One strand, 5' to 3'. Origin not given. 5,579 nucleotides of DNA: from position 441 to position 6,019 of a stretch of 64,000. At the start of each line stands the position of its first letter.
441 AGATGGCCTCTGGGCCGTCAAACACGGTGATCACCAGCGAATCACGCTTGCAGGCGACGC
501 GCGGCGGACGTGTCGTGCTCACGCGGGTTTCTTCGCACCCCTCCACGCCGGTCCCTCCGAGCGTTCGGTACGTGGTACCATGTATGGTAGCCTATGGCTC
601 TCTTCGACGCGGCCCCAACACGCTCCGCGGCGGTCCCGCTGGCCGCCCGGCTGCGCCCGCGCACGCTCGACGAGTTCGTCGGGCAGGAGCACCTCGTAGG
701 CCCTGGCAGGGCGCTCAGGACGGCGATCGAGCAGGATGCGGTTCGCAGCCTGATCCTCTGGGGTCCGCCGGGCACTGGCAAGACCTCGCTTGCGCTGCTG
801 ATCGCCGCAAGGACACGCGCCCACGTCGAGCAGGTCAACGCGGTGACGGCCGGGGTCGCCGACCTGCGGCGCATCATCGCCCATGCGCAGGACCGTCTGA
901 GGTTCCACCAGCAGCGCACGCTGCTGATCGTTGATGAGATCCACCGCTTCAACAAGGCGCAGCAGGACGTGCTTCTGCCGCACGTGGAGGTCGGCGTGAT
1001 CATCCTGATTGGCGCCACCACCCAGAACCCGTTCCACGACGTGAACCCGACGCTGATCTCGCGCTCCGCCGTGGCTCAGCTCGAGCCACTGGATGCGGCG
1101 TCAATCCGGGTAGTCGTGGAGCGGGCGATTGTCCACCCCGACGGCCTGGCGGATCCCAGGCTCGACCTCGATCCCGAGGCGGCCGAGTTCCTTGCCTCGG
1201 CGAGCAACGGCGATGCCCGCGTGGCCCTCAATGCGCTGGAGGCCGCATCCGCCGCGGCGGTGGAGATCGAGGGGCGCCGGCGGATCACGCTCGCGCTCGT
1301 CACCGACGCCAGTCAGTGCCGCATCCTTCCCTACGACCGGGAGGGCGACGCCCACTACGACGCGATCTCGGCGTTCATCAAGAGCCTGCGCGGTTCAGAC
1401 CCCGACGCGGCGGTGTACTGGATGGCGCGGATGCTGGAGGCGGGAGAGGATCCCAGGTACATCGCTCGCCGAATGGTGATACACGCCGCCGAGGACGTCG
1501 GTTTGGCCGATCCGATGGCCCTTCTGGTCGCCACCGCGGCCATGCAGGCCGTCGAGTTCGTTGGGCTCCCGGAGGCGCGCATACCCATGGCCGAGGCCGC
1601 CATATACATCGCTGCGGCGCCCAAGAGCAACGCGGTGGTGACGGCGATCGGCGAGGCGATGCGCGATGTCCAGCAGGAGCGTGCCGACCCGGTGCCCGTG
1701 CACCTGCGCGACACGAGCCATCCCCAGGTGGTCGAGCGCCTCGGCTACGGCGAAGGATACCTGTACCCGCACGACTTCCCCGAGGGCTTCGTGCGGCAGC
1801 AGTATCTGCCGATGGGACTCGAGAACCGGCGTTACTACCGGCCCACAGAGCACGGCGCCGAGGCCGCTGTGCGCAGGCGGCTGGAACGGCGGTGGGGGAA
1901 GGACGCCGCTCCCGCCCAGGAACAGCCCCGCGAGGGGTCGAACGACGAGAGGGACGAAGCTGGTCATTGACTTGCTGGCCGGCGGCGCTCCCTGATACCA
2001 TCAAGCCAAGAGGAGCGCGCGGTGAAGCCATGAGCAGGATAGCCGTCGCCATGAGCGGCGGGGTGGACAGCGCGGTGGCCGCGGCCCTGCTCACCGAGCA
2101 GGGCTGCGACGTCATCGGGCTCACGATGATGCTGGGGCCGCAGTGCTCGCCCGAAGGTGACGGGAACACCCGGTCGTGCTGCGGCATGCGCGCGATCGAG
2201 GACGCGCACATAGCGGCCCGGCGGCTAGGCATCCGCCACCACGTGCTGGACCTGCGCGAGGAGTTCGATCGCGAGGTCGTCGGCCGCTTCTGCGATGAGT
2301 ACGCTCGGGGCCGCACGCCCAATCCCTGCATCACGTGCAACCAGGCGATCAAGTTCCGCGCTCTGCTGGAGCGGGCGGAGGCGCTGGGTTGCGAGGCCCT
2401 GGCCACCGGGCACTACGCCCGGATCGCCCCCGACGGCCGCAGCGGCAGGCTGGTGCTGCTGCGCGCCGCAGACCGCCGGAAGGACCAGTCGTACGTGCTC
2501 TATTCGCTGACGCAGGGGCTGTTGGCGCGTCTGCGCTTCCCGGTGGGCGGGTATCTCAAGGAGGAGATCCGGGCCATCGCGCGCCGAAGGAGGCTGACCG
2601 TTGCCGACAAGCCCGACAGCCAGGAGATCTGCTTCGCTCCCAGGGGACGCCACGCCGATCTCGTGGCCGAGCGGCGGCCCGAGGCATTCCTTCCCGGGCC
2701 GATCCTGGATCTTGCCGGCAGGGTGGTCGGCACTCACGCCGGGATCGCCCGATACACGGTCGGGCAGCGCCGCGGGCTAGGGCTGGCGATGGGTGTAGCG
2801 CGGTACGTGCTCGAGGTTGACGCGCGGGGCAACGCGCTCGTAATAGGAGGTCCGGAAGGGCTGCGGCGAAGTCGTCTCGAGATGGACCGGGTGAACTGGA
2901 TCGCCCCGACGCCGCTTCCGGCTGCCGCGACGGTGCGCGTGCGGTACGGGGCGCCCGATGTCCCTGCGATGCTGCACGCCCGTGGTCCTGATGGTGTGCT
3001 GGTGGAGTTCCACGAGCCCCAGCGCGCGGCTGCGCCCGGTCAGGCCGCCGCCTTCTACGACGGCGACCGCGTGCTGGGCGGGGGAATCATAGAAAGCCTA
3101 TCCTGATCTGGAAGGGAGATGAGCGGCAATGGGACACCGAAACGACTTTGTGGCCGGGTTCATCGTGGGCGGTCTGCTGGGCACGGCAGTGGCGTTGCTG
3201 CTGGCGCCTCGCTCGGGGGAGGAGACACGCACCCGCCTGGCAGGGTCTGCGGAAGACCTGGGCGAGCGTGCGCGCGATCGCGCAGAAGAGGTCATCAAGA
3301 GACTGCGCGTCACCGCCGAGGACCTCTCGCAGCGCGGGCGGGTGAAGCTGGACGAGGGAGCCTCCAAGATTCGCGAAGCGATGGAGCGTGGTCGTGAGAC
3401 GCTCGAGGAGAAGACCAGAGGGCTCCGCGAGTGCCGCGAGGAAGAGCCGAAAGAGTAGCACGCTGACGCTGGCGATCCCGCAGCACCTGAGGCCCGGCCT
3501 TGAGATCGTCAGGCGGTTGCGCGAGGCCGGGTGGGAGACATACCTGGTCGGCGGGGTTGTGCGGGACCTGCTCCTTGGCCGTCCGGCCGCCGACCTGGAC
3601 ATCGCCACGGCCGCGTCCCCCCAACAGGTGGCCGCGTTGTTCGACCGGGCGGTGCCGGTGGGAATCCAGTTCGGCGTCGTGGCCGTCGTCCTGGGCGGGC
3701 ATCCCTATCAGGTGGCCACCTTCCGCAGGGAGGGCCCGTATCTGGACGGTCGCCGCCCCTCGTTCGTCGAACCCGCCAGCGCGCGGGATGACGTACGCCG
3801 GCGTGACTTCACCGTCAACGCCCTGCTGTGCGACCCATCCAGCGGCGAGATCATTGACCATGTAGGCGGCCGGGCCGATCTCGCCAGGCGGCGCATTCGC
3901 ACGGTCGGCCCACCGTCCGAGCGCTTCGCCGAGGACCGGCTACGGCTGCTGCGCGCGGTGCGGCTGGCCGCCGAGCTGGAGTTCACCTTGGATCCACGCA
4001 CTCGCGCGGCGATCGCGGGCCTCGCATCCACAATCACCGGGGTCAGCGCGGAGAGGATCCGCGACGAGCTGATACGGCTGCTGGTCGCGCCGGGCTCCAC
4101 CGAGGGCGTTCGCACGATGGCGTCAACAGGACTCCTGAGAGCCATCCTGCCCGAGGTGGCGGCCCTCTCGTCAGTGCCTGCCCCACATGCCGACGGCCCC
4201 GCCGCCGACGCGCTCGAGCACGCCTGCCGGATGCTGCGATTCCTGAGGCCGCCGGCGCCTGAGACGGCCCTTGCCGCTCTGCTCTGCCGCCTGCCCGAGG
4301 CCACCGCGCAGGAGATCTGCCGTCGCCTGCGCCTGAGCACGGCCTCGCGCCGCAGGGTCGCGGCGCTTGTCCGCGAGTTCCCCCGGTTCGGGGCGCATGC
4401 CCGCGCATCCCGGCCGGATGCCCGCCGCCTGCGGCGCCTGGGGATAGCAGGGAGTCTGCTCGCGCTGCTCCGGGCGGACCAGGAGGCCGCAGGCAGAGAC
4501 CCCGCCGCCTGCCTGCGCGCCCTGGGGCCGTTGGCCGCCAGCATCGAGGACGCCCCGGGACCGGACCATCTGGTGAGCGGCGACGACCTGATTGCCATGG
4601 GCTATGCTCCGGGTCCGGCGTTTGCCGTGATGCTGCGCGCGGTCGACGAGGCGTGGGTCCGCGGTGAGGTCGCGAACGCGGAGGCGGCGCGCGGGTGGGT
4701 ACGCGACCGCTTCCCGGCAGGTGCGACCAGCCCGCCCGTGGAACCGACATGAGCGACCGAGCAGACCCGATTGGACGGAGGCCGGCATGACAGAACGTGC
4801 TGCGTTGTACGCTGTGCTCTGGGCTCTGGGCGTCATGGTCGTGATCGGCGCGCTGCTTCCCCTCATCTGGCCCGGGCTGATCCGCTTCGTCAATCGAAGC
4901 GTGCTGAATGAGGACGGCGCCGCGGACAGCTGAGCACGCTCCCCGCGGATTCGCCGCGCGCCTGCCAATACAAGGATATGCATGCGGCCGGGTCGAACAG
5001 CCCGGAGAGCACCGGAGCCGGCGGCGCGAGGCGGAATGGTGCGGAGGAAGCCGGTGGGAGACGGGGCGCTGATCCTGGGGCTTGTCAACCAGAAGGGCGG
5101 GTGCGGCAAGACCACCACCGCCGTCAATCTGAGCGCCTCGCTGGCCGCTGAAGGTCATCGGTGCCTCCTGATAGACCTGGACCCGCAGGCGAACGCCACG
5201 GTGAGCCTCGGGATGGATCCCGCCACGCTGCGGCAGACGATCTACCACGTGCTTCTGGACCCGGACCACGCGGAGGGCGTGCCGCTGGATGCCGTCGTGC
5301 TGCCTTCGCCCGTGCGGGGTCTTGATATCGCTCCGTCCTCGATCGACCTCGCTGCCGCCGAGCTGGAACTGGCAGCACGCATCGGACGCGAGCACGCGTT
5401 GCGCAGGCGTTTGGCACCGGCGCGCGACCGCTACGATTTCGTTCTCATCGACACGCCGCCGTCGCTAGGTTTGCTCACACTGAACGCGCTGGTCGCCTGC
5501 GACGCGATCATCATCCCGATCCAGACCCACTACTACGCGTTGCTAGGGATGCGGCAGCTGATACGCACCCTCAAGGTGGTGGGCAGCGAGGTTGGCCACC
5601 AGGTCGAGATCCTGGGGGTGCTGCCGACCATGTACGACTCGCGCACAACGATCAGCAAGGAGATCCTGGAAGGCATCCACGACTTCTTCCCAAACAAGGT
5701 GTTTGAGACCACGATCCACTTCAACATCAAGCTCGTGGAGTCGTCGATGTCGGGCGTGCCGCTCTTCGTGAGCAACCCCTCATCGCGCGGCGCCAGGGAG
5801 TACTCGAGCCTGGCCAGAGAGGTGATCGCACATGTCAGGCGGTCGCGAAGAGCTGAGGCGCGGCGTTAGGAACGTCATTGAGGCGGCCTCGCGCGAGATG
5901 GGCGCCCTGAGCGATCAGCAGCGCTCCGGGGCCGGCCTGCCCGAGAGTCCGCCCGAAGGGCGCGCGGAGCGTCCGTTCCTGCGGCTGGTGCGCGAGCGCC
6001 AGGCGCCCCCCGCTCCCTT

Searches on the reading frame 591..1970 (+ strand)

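Call 73: search_protein_families(library=pfam, proteins=[window:591-1970:+], max_evalue=0.000001)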
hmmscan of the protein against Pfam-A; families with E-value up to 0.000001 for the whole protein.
window:591-1970:+ (459 aa): 4 families
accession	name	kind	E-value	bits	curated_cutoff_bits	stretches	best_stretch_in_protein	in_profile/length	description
PF12002.13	MgsA_C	-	2.3e-70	236.3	27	1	268-434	1-166/167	MgsA AAA+ ATPase C terminal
PF16193.11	AAA_assoc_2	-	1.9e-24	86.1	34.3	1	190-267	4-81/81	AAA C-terminal domain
PF05496.18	RuvB_N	-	1.3e-13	51.5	27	1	21-142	1-119/159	Holliday junction DNA helicase RuvB P-loop domain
PF00004.35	AAA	-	1.5e-12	48.5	21.2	1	54-160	1-124/131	ATPase family associated with various cellular activities (AAA)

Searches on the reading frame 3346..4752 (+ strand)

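Call 73: search_protein_families(library=pfam, proteins=[window:3346-4752:+], max_evalue=0.000001)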
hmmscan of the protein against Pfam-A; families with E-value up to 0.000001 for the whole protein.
window:3346-4752:+ (468 aa): 2 families
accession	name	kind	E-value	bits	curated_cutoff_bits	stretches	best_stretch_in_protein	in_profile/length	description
PF01743.26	PolyA_pol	-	1.9e-33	115.9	23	1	65-185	1-126/126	Poly A polymerase head domain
PF12627.12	PolyA_pol_RNAbd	-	1e-17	64.1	22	1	213-273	2-62/64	Probable RNA and SrmB- binding site of polymerase A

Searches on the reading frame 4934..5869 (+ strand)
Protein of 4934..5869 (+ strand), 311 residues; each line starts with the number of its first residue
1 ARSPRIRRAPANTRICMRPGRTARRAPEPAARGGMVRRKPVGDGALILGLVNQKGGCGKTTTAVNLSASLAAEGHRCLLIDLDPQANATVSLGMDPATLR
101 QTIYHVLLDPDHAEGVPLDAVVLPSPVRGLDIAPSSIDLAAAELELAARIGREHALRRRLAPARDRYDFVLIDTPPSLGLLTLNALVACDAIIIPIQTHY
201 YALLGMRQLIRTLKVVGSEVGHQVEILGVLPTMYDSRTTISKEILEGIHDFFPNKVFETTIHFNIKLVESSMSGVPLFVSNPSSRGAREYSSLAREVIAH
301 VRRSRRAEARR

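Call 73: search_protein_families(library=pfam, proteins=[window:4934-5869:+], max_evalue=0.000001)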
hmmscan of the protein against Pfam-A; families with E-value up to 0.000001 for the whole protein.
window:4934-5869:+ (311 aa): 6 families
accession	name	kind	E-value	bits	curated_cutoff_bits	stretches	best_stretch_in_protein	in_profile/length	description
PF13614.12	AAA_31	-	4.9e-55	186.6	27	1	48-225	4-176/177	AAA domain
PF01656.29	CbiA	-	3.4e-22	79.1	25.4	1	50-276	3-124/125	CobQ/CobB/MinD/ParA nucleotide binding domain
PF09140.17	MipZ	-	4.5e-10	39.7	20.7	0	50-85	5-40/262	ATPase MipZ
PF00142.24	Fer4_NifH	-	2.5e-09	37.4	25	1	53-123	7-75/271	4Fe-4S iron sulfur cluster binding proteins, NifH/frxC family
PF10609.15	ParA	-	7.7e-09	35.8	27.1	0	50-83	8-41/246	NUBPL iron-transfer P-loop NTPase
PF06564.18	CBP_BcsQ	-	5.4e-08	33.1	21.3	1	48-202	4-151/234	Cellulose biosynthesis protein BcsQ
